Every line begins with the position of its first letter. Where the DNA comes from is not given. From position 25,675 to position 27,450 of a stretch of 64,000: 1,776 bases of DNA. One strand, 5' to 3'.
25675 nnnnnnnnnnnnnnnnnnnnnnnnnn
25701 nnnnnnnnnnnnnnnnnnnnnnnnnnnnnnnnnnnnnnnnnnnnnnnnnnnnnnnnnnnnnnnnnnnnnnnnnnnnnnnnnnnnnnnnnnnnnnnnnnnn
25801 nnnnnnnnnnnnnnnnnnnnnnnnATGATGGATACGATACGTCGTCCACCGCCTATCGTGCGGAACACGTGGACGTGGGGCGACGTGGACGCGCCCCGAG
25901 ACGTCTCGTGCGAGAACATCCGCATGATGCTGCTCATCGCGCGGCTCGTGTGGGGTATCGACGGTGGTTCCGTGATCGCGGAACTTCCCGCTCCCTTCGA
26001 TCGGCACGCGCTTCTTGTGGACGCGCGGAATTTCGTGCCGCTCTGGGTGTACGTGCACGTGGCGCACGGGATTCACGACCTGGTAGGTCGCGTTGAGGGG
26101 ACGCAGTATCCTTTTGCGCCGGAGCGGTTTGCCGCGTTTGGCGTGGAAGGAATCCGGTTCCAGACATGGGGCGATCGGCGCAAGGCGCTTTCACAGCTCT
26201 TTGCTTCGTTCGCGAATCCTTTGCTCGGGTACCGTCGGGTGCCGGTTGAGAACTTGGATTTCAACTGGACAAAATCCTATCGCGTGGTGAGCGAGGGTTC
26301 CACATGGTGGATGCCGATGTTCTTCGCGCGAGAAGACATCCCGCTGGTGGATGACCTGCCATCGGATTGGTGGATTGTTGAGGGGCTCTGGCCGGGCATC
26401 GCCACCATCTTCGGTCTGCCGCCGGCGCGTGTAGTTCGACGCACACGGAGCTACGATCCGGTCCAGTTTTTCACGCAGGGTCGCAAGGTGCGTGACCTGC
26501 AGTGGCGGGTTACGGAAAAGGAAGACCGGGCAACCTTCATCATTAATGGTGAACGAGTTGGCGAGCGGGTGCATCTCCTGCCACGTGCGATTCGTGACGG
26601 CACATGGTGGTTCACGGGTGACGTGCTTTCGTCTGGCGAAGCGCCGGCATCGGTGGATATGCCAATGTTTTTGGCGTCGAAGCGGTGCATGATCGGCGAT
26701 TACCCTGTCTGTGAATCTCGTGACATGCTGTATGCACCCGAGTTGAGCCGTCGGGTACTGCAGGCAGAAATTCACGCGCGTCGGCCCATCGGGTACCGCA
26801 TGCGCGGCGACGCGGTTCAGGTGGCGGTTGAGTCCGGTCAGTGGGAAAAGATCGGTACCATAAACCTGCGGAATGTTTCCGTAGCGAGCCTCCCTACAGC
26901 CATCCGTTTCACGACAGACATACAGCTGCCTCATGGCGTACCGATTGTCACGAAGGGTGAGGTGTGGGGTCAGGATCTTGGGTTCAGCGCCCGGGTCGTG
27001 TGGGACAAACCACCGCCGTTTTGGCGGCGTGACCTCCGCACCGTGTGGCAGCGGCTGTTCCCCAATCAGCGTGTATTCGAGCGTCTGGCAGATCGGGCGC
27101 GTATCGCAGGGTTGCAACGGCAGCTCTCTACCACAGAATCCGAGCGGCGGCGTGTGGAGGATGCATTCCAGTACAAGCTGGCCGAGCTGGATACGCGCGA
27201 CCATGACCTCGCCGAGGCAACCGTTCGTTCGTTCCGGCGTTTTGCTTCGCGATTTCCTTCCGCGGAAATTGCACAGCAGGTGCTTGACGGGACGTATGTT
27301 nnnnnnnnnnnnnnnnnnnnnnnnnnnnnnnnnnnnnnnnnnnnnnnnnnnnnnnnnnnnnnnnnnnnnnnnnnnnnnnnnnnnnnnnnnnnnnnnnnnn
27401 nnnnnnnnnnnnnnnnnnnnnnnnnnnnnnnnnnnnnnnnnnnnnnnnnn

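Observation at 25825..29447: GC-rich cyclase, membrane protein and standalone cNMP-binding module: candidate cyclic-nucleotide signalling or Pycsar-like defence unit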

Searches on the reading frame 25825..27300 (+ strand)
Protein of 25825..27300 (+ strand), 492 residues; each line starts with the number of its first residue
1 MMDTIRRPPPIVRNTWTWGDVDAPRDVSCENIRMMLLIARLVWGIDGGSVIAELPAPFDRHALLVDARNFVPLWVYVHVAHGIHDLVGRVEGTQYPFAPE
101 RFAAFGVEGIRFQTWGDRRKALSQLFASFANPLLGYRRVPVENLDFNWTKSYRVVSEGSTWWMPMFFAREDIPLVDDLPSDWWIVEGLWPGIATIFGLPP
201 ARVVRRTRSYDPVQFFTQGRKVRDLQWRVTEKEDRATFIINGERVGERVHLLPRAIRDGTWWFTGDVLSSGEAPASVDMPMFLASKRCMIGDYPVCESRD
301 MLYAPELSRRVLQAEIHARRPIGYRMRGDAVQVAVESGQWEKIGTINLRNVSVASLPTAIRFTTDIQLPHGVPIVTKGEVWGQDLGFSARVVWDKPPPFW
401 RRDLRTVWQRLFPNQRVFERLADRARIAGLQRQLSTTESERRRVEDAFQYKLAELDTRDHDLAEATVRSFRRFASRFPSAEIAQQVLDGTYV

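Call 6: search_protein_families(library=pfam, proteins=[window:25825-27300:+], max_evalue=10)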
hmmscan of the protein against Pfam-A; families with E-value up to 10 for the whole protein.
window:25825-27300:+ (492 aa): 0 families

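Call 28: search_protein_representatives(alignment_id=A2)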
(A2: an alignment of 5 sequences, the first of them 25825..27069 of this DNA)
Query: 5 sequences, 421 profile positions. Proteins with E-value up to 0.001 (for the whole library): 12; up to 1e-10: 1; up to 1e-30: 1. The best 12 are listed.
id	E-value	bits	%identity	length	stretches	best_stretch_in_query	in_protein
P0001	1.3e-208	709.2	-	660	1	33-420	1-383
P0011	2.0e-09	53.0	-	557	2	108-268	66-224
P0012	2.1e-09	53.0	-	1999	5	147-196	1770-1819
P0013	1.0e-08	50.7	-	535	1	102-351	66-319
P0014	3.1e-07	45.8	-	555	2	99-313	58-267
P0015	1.6e-06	43.5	-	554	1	108-242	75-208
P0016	2.6e-06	42.8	-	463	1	104-219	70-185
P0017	6.8e-06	41.4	-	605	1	124-274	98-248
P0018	1.2e-04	37.3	-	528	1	100-337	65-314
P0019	2.6e-04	36.2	-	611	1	102-252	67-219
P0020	2.9e-04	36.0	-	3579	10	302-363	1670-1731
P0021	7.2e-04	34.7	-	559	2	69-262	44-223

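Call 30: search_protein_families(library=pfam, proteins=[P0011, P0013, P0014, P0015, P0016, P0017, P0018, P0019, P0021], max_evalue=0.01)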
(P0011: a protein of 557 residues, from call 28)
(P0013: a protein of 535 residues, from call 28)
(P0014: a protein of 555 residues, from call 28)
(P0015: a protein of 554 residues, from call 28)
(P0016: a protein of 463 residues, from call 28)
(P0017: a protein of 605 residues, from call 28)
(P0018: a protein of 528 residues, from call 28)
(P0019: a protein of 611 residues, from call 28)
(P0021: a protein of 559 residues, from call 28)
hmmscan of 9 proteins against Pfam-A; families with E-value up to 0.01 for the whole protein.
P0011 (557 aa): 2 families
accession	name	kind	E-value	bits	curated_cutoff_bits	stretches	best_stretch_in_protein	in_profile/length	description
PF00211.25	Guanylate_cyc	-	2.4e-20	73.3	21.9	1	369-534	10-181/183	Adenylate and Guanylate cyclase catalytic domain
PF07701.20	HNOBA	-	0.00031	20.7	23.4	1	316-355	177-215/216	Heme NO binding associated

P0013 (535 aa): 1 family
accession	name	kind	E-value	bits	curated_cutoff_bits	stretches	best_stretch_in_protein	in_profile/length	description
PF00512.31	HisKA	-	0.0017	18.8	26.9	0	375-428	8-63/66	His Kinase A (phospho-acceptor) domain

P0014 (555 aa): 3 families
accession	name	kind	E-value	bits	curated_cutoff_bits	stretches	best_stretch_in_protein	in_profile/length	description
PF00211.25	Guanylate_cyc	-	1.8e-18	67.2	21.9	1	368-538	9-182/183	Adenylate and Guanylate cyclase catalytic domain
PF07701.20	HNOBA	-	0.00089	19.3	23.4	1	309-356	169-216/216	Heme NO binding associated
PF12625.12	Arabinose_bd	-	0.0022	18.5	27.6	1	24-165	1-141/185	Arabinose-binding domain of AraC transcription regulator, N-term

P0015 (554 aa): 3 families
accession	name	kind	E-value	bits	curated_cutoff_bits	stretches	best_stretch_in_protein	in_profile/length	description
PF00211.25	Guanylate_cyc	-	1.6e-15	57.6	21.9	1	386-552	10-181/183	Adenylate and Guanylate cyclase catalytic domain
PF07701.20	HNOBA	-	2e-05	24.6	23.4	1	331-373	174-216/216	Heme NO binding associated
PF03829.18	PTSIIA_gutA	-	9.4e-05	22.7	25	1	419-527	3-109/113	PTS system glucitol/sorbitol-specific IIA component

P0016 (463 aa): 2 families
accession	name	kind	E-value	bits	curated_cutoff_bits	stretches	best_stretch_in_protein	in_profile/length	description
PF00211.25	Guanylate_cyc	-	1.2e-24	87.4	21.9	1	294-459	9-181/183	Adenylate and Guanylate cyclase catalytic domain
PF07701.20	HNOBA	-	5.1e-06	26.6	23.4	1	245-281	179-215/216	Heme NO binding associated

P0017 (605 aa): 1 family
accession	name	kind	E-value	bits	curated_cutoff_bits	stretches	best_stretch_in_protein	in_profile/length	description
PF00211.25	Guanylate_cyc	-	5e-07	29.9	21.9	1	419-582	9-171/183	Adenylate and Guanylate cyclase catalytic domain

P0018 (528 aa): 0 families

P0019 (611 aa): 1 family
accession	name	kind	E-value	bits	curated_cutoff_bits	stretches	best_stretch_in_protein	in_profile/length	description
PF00211.25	Guanylate_cyc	-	4e-24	85.7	21.9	1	429-607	7-181/183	Adenylate and Guanylate cyclase catalytic domain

P0021 (559 aa): 1 family
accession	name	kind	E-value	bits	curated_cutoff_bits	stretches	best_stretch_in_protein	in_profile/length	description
PF00211.25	Guanylate_cyc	-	1.4e-11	44.8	21.9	1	375-543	11-182/183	Adenylate and Guanylate cyclase catalytic domain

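Call 33: search_protein_families(library=padloc, proteins=[P0011, P0014, P0016, P0019, P0021, P0017], max_evalue=0.01)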
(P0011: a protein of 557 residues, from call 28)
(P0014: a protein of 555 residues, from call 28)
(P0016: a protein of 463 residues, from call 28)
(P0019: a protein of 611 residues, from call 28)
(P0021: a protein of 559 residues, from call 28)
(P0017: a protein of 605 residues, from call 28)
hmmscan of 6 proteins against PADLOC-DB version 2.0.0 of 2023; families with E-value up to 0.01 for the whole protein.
P0011 (557 aa): 5 families
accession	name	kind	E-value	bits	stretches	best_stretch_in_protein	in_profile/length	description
PDLC02367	PycC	-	1.2e-14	52.3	1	360-510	36-194/226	-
PDLC00734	PycC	-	2.3e-13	48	1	357-491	180-322/374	Pycsar cyclase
PDLC00765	PycC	-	3.3e-09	34.3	1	362-510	252-414/477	Pycsar cyclase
PDLC00766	PycC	-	4.6e-09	34.1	1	362-448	38-121/232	Pycsar cyclase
PDLC02370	PycC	-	6.6e-05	20.4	1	370-446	84-158/340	-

P0014 (555 aa): 8 families
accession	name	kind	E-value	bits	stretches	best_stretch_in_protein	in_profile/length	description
PDLC00734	PycC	-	4.9e-22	76.5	1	295-498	113-330/374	Pycsar cyclase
PDLC02367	PycC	-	1.4e-12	45.5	1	348-497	27-177/226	-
PDLC00766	PycC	-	4.2e-09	34.2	1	357-437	33-113/232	Pycsar cyclase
PDLC00765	PycC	-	4.5e-09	33.9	1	363-501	253-401/477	Pycsar cyclase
PDLC02369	PycC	-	1.4e-06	26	1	357-517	38-196/248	-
PDLC02366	PycC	-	1.8e-06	25.2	1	361-510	271-431/486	-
PDLC02370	PycC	-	0.00027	18.4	1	368-451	82-163/340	-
PDLC00764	PycC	-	0.0063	13.5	1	369-452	96-177/449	Pycsar cyclase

P0016 (463 aa): 11 families
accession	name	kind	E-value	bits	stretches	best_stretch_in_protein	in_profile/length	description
PDLC00734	PycC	-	3.2e-21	73.9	1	240-438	130-348/374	Pycsar cyclase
PDLC02367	PycC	-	1.7e-13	48.5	1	290-441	40-199/226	-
PDLC00765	PycC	-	6.3e-12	43.3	1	292-438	256-416/477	Pycsar cyclase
PDLC02369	PycC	-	4.3e-10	37.6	1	295-441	48-198/248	-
PDLC02370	PycC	-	4.3e-10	37.5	1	283-435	72-239/340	-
PDLC02366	PycC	-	2.3e-08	31.4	1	279-438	260-437/486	-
PDLC00766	PycC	-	1.9e-07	28.8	1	291-442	41-203/232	Pycsar cyclase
PDLC00763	PycC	-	1.5e-06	25.8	1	297-438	57-211/268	Pycsar cyclase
PDLC00767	PycC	-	0.00014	19.3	1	283-374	82-171/337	Pycsar cyclase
PDLC00762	PycC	-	0.00028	17.9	1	289-367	278-363/508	Pycsar cyclase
PDLC00764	PycC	-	0.00051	17.1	1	283-376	84-179/449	Pycsar cyclase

P0019 (611 aa): 12 families
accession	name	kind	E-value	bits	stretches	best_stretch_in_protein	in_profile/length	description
PDLC02370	PycC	-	1.4e-15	55.5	1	366-578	12-235/340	-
PDLC00734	PycC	-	2.4e-14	51.2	1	416-563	175-321/374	Pycsar cyclase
PDLC02367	PycC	-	6.6e-14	49.9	1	432-586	45-197/226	-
PDLC00765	PycC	-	6.8e-13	46.5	1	432-589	258-420/477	Pycsar cyclase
PDLC02369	PycC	-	1.3e-10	39.2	1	427-584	43-194/248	-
PDLC00764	PycC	-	6.6e-10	36.5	1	419-581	83-253/449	Pycsar cyclase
PDLC00763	PycC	-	1.9e-07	28.7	1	427-586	50-212/268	Pycsar cyclase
PDLC00767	PycC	-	2.2e-07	28.5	1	347-507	14-169/337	Pycsar cyclase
PDLC02368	PycC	-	1.6e-06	25.9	1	431-568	45-184/234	-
PDLC02366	PycC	-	1.4e-05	22.3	1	377-592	225-444/486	-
PDLC00761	PycC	-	0.00047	17.1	1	431-530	106-212/438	Pycsar cyclase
PDLC03859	LmuB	-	0.0045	14.2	1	318-426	344-454/611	-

P0021 (559 aa): 9 families
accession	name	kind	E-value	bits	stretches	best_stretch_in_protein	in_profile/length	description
PDLC00734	PycC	-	1.9e-18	64.7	1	320-511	139-332/374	Pycsar cyclase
PDLC02367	PycC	-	3e-10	37.9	1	373-526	44-200/226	-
PDLC00766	PycC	-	1.3e-07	29.4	1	373-526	44-203/232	Pycsar cyclase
PDLC00765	PycC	-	3e-06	24.6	1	369-523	254-417/477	Pycsar cyclase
PDLC02366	PycC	-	6e-06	23.5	1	365-523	267-438/486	-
PDLC00764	PycC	-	1.6e-05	22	1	372-522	94-257/449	Pycsar cyclase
PDLC02370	PycC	-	2.1e-05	22.1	1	370-524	79-244/340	-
PDLC02369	PycC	-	0.0002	19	1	423-516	96-189/248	-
PDLC00762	PycC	-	0.00086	16.3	1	397-530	77-218/508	Pycsar cyclase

P0017 (605 aa): 2 families
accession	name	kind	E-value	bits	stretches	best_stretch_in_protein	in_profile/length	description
PDLC00734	PycC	-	2.3e-08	31.6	1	344-546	116-320/374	Pycsar cyclase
PDLC02367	PycC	-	0.0022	15.5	1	419-527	44-153/226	-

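Call 34: list_cluster_members(proteins=[P0011, P0013, P0014, P0015, P0016, P0017, P0018, P0019, P0021, P0006])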
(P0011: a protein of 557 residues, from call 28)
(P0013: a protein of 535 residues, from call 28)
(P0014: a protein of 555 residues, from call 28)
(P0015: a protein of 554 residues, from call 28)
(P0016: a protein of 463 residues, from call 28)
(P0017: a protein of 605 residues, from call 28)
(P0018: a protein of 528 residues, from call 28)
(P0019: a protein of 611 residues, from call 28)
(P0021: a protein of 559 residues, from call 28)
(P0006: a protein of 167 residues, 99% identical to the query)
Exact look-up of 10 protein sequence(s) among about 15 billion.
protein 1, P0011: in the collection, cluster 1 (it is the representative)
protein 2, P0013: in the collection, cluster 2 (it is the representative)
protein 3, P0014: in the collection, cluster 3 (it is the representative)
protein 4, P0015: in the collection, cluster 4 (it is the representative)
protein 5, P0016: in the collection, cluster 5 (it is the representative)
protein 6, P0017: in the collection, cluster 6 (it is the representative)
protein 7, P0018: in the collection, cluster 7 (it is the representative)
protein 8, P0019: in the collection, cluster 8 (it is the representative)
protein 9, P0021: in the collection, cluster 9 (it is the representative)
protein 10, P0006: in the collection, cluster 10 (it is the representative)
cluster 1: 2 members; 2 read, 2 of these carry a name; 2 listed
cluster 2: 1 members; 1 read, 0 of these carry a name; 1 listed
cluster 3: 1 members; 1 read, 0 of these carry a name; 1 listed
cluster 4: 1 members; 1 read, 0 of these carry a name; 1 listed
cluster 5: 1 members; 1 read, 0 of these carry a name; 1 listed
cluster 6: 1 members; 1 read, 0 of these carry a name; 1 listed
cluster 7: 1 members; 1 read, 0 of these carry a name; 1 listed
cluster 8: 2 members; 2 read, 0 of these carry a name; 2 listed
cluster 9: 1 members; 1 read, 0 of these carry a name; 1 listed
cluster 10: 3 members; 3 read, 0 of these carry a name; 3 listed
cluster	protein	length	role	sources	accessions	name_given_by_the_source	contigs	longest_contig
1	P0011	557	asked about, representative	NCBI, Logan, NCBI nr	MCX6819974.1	MAG: hypothetical protein NT019_01660 [Candidatus Adlerbacteria bacterium] | hypothetical protein [Candidatus Adlerbacteria bacterium]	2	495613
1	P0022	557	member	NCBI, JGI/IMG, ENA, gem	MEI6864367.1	MAG: adenylate/guanylate cyclase domain-containing protein [Candidatus Adlerbacteria ...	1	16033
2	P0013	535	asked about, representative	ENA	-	-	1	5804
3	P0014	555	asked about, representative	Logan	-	-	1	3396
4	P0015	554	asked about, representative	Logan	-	-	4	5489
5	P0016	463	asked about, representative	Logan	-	-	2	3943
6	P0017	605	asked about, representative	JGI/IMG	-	-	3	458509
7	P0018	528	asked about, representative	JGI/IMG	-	-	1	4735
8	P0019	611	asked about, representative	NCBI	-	-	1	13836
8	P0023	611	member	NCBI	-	-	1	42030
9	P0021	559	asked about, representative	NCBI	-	-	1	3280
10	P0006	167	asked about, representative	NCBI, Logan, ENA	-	-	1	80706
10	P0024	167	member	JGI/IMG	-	-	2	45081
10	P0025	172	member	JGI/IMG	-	-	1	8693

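Call 35: find_encoding_contigs(protein=P0011, flank=8000, max_places=2)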
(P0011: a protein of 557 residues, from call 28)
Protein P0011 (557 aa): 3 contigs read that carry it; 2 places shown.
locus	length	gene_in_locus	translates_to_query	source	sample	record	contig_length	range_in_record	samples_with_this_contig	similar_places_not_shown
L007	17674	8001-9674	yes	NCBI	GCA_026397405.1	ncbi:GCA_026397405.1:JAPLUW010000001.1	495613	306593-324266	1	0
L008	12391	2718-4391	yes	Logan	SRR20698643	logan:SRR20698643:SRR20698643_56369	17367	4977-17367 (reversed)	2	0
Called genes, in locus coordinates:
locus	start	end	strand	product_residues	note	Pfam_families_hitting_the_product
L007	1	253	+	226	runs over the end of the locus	PF05118:Asp_Arg_Hydrox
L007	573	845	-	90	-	PF00216:Bac_DNA_binding, PF18291:HU-HIG (weak)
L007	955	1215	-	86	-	-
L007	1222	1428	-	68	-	-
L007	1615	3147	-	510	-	PF12072:RNase_Y_N, PF00013:KH_1 (weak), PF01966:HD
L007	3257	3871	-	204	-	PF00574:CLP_protease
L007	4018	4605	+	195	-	-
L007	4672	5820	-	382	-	PF05697:Trigger_N, PF05698:Trigger_C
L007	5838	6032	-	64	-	-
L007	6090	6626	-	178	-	PF00719:Pyrophosphatase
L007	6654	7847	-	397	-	PF08529:NusA_N, PF00575:S1 (weak), PF13184:KH_NusA_1st, PF26594:KH_NusA_2nd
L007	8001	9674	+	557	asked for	PF00211:Guanylate_cyc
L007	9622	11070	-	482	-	PF01553:Acyltransferase, PF12710:HAD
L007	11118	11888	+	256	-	PF13432:TPR_16 (faint), PF13424:TPR_12 (faint), PF13431:TPR_17 (faint), PF07719:TPR_2 (faint), PF14559:TPR_19 (faint), PF13428:TPR_14 (faint)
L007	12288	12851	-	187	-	-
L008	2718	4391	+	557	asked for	PF00211:Guanylate_cyc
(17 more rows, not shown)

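Call 36: find_encoding_contigs(protein=P0017, flank=6000, max_places=1)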
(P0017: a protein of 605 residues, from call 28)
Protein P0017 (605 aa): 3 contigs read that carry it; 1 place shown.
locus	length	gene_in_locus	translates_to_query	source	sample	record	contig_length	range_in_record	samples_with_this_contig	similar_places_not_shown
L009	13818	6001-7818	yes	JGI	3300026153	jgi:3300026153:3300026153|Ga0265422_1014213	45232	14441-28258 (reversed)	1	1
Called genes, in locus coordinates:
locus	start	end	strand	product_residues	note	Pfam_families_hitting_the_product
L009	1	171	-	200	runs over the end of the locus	PF01300:Sua5_yciO_yrdC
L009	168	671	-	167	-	PF00149:Metallophos, PF12850:Metallophos_2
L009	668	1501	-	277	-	PF01261:AP_endonuc_2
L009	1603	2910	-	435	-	PF05697:Trigger_N, PF00254:FKBP_C, PF05698:Trigger_C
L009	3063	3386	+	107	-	PF01451:LMWPc (faint)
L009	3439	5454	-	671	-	PF03030:H_PPase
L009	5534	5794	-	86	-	PF01783:Ribosomal_L32p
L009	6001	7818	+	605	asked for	PF00211:Guanylate_cyc (weak)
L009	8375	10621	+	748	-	-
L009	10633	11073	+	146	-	-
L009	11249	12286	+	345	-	PF00814:TsaD, PF22521:HypF_C_2 (weak)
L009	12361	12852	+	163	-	PF02367:TsaE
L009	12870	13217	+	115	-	-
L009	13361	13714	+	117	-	-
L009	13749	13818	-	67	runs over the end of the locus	PF01258:zf-dskA_traR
